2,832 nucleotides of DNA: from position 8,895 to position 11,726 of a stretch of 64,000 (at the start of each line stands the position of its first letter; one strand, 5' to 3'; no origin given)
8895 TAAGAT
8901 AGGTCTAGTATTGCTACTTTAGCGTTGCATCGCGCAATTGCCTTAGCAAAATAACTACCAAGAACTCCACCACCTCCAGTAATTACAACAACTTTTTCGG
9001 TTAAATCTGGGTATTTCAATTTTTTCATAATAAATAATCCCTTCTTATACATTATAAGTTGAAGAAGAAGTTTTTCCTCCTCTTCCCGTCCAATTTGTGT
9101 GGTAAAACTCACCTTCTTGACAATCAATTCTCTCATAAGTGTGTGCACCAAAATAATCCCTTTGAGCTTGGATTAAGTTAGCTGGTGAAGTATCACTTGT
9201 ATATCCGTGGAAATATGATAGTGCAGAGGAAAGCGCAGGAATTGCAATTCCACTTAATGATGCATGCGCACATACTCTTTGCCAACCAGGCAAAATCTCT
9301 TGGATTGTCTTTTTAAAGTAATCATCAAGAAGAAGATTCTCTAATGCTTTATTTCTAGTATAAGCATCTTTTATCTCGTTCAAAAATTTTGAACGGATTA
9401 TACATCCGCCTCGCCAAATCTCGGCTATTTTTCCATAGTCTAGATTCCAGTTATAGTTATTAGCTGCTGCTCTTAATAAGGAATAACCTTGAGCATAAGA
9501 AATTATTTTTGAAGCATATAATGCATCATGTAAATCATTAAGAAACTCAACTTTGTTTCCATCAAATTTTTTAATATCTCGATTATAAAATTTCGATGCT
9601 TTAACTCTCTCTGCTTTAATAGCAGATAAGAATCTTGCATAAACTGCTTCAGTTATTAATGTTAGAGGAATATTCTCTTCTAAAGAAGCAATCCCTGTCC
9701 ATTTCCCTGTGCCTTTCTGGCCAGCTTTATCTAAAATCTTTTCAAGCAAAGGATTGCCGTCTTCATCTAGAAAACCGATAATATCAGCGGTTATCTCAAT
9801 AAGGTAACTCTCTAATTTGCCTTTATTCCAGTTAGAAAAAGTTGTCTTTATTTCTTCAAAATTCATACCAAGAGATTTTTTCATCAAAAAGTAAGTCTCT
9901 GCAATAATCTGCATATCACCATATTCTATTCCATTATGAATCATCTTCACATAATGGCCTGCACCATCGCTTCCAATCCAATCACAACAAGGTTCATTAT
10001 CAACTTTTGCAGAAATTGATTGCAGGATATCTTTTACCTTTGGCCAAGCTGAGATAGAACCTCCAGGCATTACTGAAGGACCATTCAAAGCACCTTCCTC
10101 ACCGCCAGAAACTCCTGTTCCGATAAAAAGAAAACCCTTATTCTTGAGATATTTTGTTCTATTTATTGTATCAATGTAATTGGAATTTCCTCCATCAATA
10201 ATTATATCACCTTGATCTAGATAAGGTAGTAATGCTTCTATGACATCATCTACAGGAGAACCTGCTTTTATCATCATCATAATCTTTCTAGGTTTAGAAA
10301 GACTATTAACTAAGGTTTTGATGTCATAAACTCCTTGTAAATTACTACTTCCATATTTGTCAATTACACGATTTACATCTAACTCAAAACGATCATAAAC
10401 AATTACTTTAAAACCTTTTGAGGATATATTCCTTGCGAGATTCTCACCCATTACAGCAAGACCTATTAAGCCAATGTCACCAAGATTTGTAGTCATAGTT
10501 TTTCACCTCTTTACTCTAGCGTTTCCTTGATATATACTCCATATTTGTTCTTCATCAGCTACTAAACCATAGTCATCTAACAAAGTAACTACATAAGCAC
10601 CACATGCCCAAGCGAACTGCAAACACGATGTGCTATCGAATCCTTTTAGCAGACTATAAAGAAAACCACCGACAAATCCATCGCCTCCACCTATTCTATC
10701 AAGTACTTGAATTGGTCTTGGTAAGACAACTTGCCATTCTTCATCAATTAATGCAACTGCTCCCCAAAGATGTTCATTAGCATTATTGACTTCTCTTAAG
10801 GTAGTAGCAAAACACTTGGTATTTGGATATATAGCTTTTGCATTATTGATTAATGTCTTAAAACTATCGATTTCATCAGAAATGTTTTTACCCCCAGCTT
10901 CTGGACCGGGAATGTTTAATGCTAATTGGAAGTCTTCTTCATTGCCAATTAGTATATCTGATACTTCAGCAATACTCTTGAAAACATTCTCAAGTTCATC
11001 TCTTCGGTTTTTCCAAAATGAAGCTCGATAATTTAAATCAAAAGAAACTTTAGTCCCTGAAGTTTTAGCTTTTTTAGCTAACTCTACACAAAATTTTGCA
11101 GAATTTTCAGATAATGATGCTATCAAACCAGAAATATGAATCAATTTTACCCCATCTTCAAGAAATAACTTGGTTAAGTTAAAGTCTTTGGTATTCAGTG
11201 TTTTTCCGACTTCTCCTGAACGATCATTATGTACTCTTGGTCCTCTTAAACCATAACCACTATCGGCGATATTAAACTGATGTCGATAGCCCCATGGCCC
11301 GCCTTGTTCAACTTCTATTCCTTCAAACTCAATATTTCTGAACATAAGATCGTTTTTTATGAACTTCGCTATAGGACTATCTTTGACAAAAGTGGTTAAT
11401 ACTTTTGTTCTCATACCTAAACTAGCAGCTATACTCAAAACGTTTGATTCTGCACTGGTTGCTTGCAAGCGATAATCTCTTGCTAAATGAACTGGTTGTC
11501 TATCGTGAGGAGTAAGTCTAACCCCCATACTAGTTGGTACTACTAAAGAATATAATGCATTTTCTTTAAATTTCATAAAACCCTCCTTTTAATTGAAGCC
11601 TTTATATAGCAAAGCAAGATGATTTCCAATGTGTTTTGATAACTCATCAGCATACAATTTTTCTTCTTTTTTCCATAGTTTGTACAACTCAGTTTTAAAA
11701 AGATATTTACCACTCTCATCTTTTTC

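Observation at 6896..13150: Dehydratase-free hexuronate branch: UxaE-like, PfkB kinase, 6PGDH, SDR and a LarA-like epimerase in one operon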

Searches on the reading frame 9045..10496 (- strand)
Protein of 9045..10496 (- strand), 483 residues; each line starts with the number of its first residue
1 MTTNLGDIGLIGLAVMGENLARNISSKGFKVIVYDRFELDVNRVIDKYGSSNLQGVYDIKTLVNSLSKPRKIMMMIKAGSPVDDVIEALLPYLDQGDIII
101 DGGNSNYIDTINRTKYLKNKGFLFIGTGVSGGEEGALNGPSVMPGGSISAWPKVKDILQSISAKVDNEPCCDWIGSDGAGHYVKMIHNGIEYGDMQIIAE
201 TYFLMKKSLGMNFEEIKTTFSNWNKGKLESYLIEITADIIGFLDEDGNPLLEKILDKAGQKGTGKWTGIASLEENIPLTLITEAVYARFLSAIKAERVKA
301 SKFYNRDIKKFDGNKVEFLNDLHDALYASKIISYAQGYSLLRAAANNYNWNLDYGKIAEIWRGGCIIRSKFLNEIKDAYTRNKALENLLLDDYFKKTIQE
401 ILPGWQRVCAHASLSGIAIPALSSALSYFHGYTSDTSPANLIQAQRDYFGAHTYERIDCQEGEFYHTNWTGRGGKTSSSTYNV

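Call 5: search_protein_families(library=pfam, proteins=[window:9045-10496:-], max_evalue=0.01)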
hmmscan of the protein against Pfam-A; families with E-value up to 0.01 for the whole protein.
window:9045-10496:- (483 aa): 3 families
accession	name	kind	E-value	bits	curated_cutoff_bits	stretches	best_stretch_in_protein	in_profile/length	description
PF00393.24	6PGD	-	1.6e-127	425.4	27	1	180-469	1-290/290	6-phosphogluconate dehydrogenase, C-terminal domain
PF03446.21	NAD_binding_2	-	9.6e-47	159.4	21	1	7-166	1-157/161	NAD binding domain of 6-phosphogluconate dehydrogenase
PF02737.24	3HCDH_N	-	0.0094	16.3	22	0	8-57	2-50/180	3-hydroxyacyl-CoA dehydrogenase, NAD binding domain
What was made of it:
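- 9045..10496 (-): gnd: decarboxylating NADP-dependent 6-phosphogluconate dehydrogenase (483 aa). Pfam 6PGD plus NAD_binding_2 (call 5).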

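Call 6: search_protein_families(library=ncbifam, proteins=[window:9045-10496:-], max_evalue=0.01)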
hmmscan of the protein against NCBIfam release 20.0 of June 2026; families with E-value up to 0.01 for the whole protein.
window:9045-10496:- (483 aa): 11 families
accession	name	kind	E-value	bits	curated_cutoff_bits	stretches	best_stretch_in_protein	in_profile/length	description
TIGR00873.1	gnd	equivalog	7e-214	710.9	426.7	1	7-470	1-466/467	decarboxylating NADP(+)-dependent phosphogluconate dehydrogenase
NF006765.0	PRK09287.1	equivalog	1.6e-205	683.5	413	1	6-474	4-472/476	NADP-dependent phosphogluconate dehydrogenase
NF007161.0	PRK09599.1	subfamily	3.5e-81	272.7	271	2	7-295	2-279/302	NADP-dependent phosphogluconate dehydrogenase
TIGR00872.1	gnd_rel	equivalog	2.4e-66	224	297.2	2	8-293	3-274/299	phosphogluconate dehydrogenase (NAD(+)-dependent, decarboxylating)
NF008592.0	PRK11559.1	equivalog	7.3e-16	58.3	397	1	7-214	4-201/296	2-hydroxy-3-oxopropionate reductase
TIGR01505.1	tartro_sem_red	equivalog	1e-13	51.2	340.75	1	8-217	2-201/291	2-hydroxy-3-oxopropionate reductase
TIGR01692.1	HIBADH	equivalog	6.5e-13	48.7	291.6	1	11-212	2-193/288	3-hydroxyisobutyrate dehydrogenase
NF043037.1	ThreonDh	equivalog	6.7e-08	32.3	350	1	7-188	4-177/297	L-threonate dehydrogenase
NF011633.0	PRK15059.1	equivalog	2.4e-05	23.7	451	1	8-196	3-181/292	2-hydroxy-3-oxopropionate reductase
NF012005.0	PRK15461.1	equivalog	2.5e-05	23.6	348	1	8-214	4-200/298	sulfolactaldehyde 3-reductase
NF005119.0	PRK06552.1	subfamily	0.0098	15.4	238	0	15-105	75-165/213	bifunctional 2-keto-4-hydroxyglutarate aldolase/2-keto-3-deoxy-6-phosphogluconate aldolase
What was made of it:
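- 9045..10496 (-): TIGR00873 710.9 bits, cutoff 426.7 (call 6).
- Checked: | Gnd | 9045-10496 | 483 aa | TIGR00873 711 bits, cutoff 427 (call 6) |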

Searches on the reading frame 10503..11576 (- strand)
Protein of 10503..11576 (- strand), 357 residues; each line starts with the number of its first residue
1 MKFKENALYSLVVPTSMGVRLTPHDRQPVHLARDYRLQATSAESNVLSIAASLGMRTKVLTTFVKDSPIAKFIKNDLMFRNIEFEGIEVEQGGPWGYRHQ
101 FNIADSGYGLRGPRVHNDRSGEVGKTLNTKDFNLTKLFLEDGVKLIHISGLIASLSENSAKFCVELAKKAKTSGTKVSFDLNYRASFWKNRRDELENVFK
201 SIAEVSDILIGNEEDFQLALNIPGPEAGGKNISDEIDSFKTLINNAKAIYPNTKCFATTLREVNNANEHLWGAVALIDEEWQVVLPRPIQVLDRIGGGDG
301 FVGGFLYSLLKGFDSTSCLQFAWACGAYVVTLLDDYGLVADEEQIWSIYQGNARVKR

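Call 5: search_protein_families(library=pfam, proteins=[window:10503-11576:-], max_evalue=0.01)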
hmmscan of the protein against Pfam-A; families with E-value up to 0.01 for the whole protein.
window:10503-11576:- (357 aa): 1 family
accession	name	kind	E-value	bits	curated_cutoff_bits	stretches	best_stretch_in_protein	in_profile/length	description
PF00294.29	PfkB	-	1.3e-21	77.6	25.8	1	31-331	27-291/302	pfkB family carbohydrate kinase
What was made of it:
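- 10503..11576 (-): pfkB*: a divergent KdgK-clade PfkB sugar-acid kinase (357 aa). Inferred hexonate 6-kinase, acting on gluconate or mannonate. Pfam PfkB 77.6 bits (call 5).
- Checked: | PfkB kinase | 10503-11576 | 357 aa | Pfam PfkB 77.6 bits (call 5) |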

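Call 6: search_protein_families(library=ncbifam, proteins=[window:10503-11576:-], max_evalue=0.01)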
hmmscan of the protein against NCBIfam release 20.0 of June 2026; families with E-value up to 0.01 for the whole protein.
window:10503-11576:- (357 aa): 18 families
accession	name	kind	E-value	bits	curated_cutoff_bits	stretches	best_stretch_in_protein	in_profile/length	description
NF041633.1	trifunc_aldol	exception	1.5e-44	152.4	700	1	16-353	249-574/580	KHG/KDPG aldolase/sugar kinase fusion protein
NF041332.1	KDG_KDGal_kin_Halo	equivalog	1.1e-29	103.9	440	2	19-225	12-209/320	bifunctional 2-dehydro-3-deoxygluconokinase/2-dehydro-3-deoxygalactonokinase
TIGR04382.1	myo_inos_iolC_N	equivalog_domain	1.7e-26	93.2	300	1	44-331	38-291/309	5-dehydro-2-deoxygluconokinase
NF040938.1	KDG_KDGal_kin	equivalog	1.5e-13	50.5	400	2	119-233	105-211/305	bifunctional 2-dehydro-3-deoxygluconokinase/2-dehydro-3-deoxygalactonokinase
NF006957.1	PRK09434.1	equivalog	4.2e-10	39.6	450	1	147-329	123-286/302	fructokinase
NF052444.1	DhDoxglucKinKdgK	equivalog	1.6e-09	37.6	400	1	143-210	126-193/303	2-dehydro-3-deoxygluconokinase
TIGR03168.1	1-PFK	subfamily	6.5e-08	31.8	216.4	1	272-331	224-283/305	hexose kinase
NF047869.1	myo_kin_aldol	exception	1.1e-07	30.7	600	1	169-331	158-313/586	bifunctional 5-dehydro-2-deoxygluconokinase/5-dehydro-2-deoxyphosphogluconate aldolase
TIGR03828.1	pfkB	equivalog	1.6e-07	30.7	292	1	272-332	224-284/305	1-phosphofructokinase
NF007321.0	PRK09813.1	equivalog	3.8e-06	26.6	247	1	284-332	209-257/261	fructoselysine 6-kinase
NF049991.1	TagKinase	equivalog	4.5e-06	25.7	420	0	145-221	137-210/321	tagatose kinase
NF053626.1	RibKinHalex1628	equivalog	2.6e-05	23.9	330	1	288-330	229-273/293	ATP-dependent ribose-1-phosphate kinase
NF007068.0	PRK09513.1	equivalog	5.6e-05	22.5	432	1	276-331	232-287/312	1-phosphofructokinase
NF007416.0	PRK09954.1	equivalog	0.00035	19.6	561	1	283-328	292-338/362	sugar kinase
TIGR02152.1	D_ribokin_bact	equivalog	0.00044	19.7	299.65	1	272-331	223-282/298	ribokinase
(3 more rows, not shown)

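Call 37: search_solved_structures(query=window:10503-11576:-, max_evalue=0.00001, show_alignments=2)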
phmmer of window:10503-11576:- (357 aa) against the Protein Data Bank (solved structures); distinct sequences matched with E-value up to 0.00001: 13.
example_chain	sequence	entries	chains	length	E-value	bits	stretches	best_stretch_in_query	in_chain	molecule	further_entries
2afb_A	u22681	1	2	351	2.5e-26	95.8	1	17-346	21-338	2-keto-3-deoxygluconate kinase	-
4gm6_A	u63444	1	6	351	1.6e-21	80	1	20-327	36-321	PfkB family carbohydrate kinase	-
3ktn_A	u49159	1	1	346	1.9e-17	66.6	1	96-339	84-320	Carbohydrate kinase, pfkB family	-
1v19_A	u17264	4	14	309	1.3e-10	44.1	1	38-218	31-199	2-KETO-3-DEOXYGLUCONATE KINASE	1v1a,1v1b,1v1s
2qcv_A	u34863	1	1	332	5.8e-09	38.7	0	144-221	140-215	Putative 5-dehydro-2-deoxygluconokinase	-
3pl2_A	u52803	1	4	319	2.3e-07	33.5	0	176-232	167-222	Sugar kinase, ribokinase family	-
3ljs_A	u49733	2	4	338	5.2e-07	32.3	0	160-219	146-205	Fructokinase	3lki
1tyy_A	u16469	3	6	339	7.3e-07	31.8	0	276-332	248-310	putative sugar kinase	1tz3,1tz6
4du5_A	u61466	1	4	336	1e-06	31.3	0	24-214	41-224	PfkB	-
3ewm_A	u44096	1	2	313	1.1e-06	31.2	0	41-229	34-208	Uncharacterized sugar kinase PH1459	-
3gbu_A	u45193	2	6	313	1.7e-06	30.5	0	41-229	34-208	Uncharacterized sugar kinase PH1459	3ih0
5ey7_A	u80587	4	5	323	3.5e-06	29.6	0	272-330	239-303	Fructokinase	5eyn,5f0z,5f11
5ygg_A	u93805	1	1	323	6.9e-06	28.6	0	272-330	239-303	Fructokinase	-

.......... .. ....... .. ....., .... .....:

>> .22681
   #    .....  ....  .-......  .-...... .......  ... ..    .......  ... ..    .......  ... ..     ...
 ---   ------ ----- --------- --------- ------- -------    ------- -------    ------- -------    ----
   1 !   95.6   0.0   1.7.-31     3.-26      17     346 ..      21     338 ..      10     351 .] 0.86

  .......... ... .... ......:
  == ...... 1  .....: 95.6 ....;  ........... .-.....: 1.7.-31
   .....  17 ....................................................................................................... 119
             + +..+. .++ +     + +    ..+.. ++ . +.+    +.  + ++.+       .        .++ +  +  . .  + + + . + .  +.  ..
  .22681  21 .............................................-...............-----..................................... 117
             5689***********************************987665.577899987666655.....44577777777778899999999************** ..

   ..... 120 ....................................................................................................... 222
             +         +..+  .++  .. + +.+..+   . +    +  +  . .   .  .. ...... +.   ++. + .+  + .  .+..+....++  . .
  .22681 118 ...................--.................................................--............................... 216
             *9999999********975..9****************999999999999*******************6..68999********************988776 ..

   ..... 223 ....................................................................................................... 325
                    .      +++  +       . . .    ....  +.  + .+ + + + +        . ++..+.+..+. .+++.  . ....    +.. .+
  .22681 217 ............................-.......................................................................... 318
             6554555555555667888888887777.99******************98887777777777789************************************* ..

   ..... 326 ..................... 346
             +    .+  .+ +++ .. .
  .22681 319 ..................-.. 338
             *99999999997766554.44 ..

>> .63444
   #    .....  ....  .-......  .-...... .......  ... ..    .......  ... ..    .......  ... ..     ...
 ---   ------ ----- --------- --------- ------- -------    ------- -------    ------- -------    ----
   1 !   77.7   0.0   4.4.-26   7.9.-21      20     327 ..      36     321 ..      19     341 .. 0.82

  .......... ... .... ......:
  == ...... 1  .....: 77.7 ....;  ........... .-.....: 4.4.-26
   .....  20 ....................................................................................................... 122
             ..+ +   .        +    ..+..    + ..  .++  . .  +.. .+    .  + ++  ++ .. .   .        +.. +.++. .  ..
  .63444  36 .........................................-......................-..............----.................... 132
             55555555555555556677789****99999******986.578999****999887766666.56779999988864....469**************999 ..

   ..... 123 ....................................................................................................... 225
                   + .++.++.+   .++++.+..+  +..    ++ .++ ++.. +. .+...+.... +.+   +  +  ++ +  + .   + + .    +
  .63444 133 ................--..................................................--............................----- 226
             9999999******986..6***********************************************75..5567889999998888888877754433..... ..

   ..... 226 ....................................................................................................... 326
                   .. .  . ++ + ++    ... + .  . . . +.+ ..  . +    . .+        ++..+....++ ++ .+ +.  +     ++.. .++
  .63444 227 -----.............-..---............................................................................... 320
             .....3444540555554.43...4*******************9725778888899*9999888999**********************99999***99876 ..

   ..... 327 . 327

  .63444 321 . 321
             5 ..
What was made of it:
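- Closest known: 2-keto-3-deoxygluconate kinases of the PfkB family. Same: They are the nearest solved relatives, with E 2.5e-26 (call 37).
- Its nearest solved relative is a KDG kinase (call 37).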
